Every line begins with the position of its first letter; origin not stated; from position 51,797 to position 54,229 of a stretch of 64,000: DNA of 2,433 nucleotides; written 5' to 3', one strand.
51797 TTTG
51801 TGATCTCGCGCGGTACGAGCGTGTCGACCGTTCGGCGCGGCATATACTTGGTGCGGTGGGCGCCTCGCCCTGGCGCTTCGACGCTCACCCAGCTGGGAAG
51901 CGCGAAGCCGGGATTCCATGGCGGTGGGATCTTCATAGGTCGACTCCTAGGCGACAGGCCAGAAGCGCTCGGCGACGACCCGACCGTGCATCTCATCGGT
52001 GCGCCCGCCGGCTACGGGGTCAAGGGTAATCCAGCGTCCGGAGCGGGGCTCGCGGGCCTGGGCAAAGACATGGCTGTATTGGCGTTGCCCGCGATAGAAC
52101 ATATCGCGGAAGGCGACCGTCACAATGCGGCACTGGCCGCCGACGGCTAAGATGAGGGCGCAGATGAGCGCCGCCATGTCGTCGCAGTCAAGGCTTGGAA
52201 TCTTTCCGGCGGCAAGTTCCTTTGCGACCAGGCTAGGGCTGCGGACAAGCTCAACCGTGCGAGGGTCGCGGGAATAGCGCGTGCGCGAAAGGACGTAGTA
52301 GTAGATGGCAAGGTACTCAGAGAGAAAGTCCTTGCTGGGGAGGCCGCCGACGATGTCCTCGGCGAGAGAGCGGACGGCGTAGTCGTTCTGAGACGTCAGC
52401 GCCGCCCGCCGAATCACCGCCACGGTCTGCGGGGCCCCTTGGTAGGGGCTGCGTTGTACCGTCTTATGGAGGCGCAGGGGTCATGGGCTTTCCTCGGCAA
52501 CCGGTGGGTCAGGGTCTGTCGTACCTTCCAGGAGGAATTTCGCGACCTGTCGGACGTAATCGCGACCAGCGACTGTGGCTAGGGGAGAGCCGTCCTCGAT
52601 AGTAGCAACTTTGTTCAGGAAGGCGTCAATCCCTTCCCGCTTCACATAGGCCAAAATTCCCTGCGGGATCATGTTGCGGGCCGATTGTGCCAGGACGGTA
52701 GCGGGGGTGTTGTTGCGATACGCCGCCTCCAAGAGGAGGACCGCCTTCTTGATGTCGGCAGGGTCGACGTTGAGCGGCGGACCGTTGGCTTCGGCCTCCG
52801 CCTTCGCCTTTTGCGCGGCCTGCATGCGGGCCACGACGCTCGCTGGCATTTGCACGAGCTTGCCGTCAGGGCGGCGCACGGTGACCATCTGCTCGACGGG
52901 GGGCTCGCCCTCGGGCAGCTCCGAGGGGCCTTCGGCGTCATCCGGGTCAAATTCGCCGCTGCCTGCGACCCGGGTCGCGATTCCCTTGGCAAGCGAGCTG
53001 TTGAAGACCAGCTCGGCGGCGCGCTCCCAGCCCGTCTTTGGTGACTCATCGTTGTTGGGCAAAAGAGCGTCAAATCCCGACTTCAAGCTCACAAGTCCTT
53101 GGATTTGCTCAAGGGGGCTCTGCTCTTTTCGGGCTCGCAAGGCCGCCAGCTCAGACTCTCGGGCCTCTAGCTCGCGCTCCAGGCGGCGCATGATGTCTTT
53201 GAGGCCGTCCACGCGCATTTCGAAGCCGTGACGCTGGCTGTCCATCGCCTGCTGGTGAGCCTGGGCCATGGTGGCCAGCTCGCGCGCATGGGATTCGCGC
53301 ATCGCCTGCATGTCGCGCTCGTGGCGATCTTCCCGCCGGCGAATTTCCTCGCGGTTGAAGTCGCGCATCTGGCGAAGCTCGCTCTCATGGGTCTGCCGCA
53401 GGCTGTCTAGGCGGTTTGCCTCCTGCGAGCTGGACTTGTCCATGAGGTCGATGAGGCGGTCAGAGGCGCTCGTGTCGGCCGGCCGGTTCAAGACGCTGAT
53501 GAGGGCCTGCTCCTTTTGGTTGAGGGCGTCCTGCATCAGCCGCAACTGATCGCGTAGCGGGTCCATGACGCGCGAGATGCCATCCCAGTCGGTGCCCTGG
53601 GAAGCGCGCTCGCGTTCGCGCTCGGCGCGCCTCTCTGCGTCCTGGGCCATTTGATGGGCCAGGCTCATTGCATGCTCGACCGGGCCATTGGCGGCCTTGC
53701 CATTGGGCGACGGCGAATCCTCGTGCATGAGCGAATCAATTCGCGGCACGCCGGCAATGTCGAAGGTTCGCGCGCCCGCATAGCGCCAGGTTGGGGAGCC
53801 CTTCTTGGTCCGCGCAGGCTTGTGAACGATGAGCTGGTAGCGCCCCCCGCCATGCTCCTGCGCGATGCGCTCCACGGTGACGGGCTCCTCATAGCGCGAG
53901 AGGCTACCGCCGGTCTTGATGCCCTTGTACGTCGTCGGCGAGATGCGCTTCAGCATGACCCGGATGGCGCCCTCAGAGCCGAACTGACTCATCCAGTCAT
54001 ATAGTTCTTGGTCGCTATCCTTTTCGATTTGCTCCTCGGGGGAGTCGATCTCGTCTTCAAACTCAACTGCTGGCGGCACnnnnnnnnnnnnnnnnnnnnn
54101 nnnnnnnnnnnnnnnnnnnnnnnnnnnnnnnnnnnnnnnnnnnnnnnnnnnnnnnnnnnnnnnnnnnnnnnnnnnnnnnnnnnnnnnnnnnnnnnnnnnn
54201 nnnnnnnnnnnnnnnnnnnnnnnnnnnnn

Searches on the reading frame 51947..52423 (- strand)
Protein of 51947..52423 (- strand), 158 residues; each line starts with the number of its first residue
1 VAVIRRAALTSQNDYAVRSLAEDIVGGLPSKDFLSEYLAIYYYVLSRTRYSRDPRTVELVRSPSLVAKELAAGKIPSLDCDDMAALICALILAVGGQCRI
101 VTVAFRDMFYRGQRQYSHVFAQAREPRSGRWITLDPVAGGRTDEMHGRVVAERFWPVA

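Call 16: search_protein_families(library=phrogs, proteins=[window:51947-52423:-], max_evalue=0.01)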
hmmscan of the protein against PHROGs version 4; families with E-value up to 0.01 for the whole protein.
window:51947-52423:- (158 aa): 0 families

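Call 24: search_protein_families(library=pfam, proteins=[window:51947-52423:-], max_evalue=0.1)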
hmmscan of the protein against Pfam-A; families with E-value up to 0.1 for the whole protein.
window:51947-52423:- (158 aa): 1 family
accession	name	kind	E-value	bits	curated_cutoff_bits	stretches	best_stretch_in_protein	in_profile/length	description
PF01841.26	Transglut_core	-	1.5e-08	35.3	23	1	19-136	2-108/108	Transglutaminase-like superfamily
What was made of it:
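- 51947..52423 (-): 158-aa transglutaminase-like (papain-fold) protein with a Cys80/His118/Asp135 triad, conserved in the same module. Candidate processing enzyme. Pfam Transglut_core E 1.5e-8, full-length match (call 24).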

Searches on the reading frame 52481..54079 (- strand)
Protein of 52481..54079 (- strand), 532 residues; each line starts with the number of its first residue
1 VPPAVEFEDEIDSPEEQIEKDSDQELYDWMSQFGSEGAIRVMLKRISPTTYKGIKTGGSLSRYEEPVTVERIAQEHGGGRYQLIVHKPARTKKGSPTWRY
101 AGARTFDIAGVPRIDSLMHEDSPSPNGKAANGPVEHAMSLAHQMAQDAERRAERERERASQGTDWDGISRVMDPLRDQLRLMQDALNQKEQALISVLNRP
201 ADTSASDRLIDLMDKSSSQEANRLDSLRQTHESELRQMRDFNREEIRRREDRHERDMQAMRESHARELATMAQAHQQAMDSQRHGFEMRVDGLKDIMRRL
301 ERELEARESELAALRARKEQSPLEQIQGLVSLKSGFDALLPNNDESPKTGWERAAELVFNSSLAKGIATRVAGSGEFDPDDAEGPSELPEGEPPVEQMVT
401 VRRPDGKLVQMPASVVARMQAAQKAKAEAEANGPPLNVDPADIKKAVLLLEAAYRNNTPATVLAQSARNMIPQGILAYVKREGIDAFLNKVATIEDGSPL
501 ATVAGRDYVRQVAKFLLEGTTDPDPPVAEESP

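Call 7: search_protein_families(library=phrogs, proteins=[window:52481-54079:-], max_evalue=0.01)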
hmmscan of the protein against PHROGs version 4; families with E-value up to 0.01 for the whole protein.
window:52481-54079:- (532 aa): 0 families

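Call 10: search_protein_families(library=pfam, proteins=[window:52481-54079:-], max_evalue=0.01)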
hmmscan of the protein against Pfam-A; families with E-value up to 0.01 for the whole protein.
window:52481-54079:- (532 aa): 0 families

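Call 17: search_dna_similar(query=window:52481-54079:-, collection=phages, mode=protein, max_evalue=0.001)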
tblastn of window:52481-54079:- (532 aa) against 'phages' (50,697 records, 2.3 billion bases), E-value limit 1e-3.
No match.

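Call 25: search_solved_structures(query=window:52481-54079:-, max_evalue=1)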
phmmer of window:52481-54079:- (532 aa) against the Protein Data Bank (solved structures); distinct sequences matched with E-value up to 1: 0.

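Call 49: find_homologous_proteins(query=window:52481-54079:-)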
Query window:52481-54079:- (532 aa): 24 proteins with E <= 0.001 among 8000 candidates.
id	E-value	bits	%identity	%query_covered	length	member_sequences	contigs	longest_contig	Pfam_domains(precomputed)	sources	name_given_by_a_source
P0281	0.0e+0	1161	100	100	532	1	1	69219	-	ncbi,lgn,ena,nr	ncbi:MAG: hypothetical protein R3322_00365 [Kiloniellales bacterium]|nr:hypothetical protein [Kiloni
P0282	2.4e-148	513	50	94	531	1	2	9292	-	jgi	jgi:hypothetical protein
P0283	9.7e-148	511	46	96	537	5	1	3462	-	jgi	jgi:hypothetical protein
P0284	8.0e-143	495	49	95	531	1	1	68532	-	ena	-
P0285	1.1e-141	491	48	96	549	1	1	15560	-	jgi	jgi:hypothetical protein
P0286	5.9e-141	489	47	98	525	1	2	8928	-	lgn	-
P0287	1.7e-139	484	47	95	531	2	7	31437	-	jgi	jgi:hypothetical protein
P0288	8.3e-139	482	46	96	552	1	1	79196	-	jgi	jgi:hypothetical protein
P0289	2.0e-137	477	46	99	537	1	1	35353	-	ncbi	-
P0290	3.9e-134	466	46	98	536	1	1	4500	-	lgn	-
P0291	4.3e-132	460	46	98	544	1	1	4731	-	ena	-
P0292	2.1e-128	448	44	95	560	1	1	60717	-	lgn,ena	-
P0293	2.0e-125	438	45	97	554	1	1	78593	-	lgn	-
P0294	3.2e-123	430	43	98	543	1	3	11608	-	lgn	-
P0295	2.3e-117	411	44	97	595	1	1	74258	-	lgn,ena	-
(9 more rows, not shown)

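Call 65: search_solved_structures(query=A6, max_evalue=10)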
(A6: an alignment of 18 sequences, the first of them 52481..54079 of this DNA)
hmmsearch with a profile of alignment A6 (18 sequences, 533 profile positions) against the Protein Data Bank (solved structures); distinct sequences matched with E-value up to 10: 16.
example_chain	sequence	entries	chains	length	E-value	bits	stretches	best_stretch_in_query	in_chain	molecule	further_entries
6z0m_B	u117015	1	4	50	0.11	14.5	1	285-318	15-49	Cys-Ncap strand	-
6z0l_B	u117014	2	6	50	0.11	14.4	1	285-318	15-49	Cys-N2 Strand | 'Cys-N2-SO3-' Strand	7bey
6h9l_A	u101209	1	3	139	0.2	13.6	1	244-308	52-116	Uncharacterized protein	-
6pts_A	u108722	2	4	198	0.33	12.9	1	185-321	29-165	Apolipoprotein A-I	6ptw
2msc_A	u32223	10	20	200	0.33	12.9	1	185-321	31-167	Apolipoprotein A-I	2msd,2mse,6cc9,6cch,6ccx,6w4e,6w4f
1av1_A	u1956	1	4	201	0.41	12.6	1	176-321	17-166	APOLIPOPROTEIN A-I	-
4v6m_A0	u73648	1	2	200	0.45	12.4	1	185-321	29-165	Apolipoprotein A-I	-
2n5e_A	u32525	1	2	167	0.52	12.2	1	218-321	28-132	Apolipoprotein A-I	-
3k2s_A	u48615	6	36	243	0.73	11.8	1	175-321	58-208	Apolipoprotein A-I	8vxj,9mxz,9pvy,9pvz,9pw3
6y07_A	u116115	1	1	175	0.79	11.6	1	146-224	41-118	sohair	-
7kjr_C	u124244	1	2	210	0.88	11.5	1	186-321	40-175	Apolipoprotein A-I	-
8eqs_C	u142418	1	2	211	0.89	11.5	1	186-321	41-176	Apolipoprotein A-I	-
6dmp_A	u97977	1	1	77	0.99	11.3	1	138-192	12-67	Designed orthogonal protein DHD13_XAAA_A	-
1x8y_A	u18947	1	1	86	1.1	11.1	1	280-340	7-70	Lamin A/C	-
9jyz_1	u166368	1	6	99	3.2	9.6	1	366-435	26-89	Protein 7.3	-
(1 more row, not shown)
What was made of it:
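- On Tailed phage (Caudoviricetes) structural module: The 532-aa candidate is a coiled-coil protein (call 65).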

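Call 73: find_encoding_contigs(protein=P0281, flank=10000, max_places=5)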
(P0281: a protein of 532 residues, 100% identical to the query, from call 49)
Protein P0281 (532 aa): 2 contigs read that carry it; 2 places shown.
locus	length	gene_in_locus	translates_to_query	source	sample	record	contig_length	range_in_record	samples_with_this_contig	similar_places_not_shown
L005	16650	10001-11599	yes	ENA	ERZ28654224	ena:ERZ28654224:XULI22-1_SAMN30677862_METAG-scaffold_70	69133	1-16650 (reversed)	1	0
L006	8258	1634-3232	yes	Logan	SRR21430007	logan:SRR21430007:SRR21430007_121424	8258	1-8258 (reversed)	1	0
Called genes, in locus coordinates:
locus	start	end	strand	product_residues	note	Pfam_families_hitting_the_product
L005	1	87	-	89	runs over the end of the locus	-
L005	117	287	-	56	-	-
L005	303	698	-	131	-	-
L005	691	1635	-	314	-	PF26125:AcrVA2-like (weak)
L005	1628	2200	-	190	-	-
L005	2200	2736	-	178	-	PF12957:DUF3846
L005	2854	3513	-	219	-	-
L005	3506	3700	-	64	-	-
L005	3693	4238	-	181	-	-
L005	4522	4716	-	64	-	-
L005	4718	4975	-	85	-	-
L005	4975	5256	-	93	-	-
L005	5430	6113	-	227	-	-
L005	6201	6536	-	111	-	-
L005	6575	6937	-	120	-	-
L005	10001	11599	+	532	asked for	-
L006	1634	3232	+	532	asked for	-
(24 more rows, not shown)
